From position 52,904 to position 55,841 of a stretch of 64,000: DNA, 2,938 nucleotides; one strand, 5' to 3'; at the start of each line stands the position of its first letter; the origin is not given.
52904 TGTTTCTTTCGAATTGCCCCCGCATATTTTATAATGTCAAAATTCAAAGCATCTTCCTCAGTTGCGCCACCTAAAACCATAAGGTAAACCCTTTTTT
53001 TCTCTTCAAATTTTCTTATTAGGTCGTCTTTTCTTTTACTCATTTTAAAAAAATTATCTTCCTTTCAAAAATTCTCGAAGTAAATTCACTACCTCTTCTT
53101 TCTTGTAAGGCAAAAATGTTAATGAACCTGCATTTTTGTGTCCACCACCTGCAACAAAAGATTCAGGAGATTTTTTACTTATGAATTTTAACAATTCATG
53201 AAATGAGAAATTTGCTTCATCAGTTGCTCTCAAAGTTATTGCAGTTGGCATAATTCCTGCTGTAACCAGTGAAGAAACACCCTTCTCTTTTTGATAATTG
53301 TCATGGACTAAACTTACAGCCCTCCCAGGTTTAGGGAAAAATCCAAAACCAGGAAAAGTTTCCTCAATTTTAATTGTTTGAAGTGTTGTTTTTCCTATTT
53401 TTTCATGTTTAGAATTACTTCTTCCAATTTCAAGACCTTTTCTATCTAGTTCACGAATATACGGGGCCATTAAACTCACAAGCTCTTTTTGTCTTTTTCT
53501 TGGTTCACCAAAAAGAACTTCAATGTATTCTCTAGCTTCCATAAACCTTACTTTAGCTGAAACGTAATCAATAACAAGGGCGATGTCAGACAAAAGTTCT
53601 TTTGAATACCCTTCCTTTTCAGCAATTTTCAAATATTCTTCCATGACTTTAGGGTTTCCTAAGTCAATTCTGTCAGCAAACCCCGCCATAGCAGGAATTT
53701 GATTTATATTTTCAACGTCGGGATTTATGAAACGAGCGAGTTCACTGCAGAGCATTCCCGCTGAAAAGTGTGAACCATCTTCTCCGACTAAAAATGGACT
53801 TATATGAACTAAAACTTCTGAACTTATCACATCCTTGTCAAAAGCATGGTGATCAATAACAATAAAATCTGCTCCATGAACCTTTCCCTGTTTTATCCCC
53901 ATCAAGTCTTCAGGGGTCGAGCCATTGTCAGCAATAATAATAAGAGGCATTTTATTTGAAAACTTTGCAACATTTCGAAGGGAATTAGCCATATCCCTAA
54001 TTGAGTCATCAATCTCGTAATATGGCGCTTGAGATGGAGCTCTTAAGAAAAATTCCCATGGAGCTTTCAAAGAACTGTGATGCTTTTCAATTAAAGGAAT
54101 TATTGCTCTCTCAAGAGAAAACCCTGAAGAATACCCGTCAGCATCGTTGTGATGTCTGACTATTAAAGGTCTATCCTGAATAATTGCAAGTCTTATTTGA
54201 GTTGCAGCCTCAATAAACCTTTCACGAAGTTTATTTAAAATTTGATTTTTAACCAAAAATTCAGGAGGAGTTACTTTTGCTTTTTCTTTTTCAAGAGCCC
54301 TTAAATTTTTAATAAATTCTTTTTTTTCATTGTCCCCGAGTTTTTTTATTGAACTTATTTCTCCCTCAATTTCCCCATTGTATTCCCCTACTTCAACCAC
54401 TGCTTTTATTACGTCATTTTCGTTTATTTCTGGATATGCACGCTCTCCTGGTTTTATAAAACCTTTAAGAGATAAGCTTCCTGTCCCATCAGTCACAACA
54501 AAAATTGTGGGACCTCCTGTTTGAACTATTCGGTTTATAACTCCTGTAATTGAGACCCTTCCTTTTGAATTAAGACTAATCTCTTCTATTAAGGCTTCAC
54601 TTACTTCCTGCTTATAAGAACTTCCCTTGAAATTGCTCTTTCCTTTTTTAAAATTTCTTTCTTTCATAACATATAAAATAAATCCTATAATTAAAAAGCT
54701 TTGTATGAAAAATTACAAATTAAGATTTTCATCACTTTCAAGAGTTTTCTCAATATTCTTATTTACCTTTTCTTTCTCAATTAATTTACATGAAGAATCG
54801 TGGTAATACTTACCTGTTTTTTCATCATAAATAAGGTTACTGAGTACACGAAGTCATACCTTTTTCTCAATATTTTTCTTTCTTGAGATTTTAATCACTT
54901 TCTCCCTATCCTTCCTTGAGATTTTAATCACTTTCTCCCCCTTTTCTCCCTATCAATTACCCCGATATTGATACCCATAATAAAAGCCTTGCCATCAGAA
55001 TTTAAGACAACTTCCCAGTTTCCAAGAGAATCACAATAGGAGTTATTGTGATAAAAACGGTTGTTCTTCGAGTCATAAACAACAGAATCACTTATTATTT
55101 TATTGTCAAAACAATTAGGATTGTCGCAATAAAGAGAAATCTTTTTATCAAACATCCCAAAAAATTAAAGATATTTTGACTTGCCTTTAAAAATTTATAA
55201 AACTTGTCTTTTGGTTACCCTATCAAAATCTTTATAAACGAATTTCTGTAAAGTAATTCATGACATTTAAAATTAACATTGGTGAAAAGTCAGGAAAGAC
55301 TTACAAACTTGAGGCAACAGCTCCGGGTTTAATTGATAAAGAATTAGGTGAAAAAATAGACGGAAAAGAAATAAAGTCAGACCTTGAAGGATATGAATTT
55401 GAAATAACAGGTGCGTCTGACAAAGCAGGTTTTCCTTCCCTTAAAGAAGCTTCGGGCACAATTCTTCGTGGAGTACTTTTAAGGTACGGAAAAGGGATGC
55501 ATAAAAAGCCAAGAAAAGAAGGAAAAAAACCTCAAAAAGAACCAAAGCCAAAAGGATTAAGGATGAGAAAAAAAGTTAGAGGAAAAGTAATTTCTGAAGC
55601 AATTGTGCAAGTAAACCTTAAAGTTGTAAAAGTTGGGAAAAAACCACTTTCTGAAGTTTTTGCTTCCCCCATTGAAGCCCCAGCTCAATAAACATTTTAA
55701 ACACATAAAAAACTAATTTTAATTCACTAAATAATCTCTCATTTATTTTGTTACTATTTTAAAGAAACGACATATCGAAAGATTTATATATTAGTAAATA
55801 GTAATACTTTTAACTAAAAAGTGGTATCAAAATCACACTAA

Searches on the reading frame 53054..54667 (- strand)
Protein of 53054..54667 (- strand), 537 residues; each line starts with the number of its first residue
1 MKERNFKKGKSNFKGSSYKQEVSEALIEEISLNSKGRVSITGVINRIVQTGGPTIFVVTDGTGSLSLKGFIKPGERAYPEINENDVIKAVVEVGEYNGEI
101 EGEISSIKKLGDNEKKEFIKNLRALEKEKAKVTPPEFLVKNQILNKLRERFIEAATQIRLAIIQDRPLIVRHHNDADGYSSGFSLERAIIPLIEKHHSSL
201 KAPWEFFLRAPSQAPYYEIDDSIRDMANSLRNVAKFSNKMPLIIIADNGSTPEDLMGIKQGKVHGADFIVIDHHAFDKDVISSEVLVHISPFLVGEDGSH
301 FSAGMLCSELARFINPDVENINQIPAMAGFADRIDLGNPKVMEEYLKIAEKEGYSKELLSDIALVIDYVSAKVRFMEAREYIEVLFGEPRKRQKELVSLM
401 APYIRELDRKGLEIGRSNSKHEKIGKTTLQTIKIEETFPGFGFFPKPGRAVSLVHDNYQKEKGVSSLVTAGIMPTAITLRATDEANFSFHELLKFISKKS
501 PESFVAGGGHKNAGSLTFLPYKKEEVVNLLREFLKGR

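Call 41: search_protein_families(library=pfam, proteins=[window:53054-54667:-], max_evalue=0.1)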
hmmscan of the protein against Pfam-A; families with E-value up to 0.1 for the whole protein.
window:53054-54667:- (537 aa): 3 families
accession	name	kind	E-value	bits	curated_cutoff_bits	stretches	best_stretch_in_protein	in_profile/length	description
PF01336.31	tRNA_anti-codon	-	1.1e-07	32.1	27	1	38-109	1-74/75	OB-fold nucleic acid binding domain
PF01368.27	DHH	-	2e-05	25.3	28.1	1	169-288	4-86/125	DHH family, N-terminal domain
PF02272.25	DHHA1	-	0.014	16.3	25.9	1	460-535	27-101/102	DHHA1 domain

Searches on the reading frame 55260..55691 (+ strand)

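Call 41: search_protein_families(library=pfam, proteins=[window:55260-55691:+], max_evalue=0.1)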
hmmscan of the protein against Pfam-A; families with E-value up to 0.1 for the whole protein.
window:55260-55691:+ (143 aa): 1 family
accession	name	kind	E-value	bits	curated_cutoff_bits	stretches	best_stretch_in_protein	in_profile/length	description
PF01092.24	Ribosomal_S6e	-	6.4e-25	87.8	26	1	3-134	1-124/125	Ribosomal protein S6e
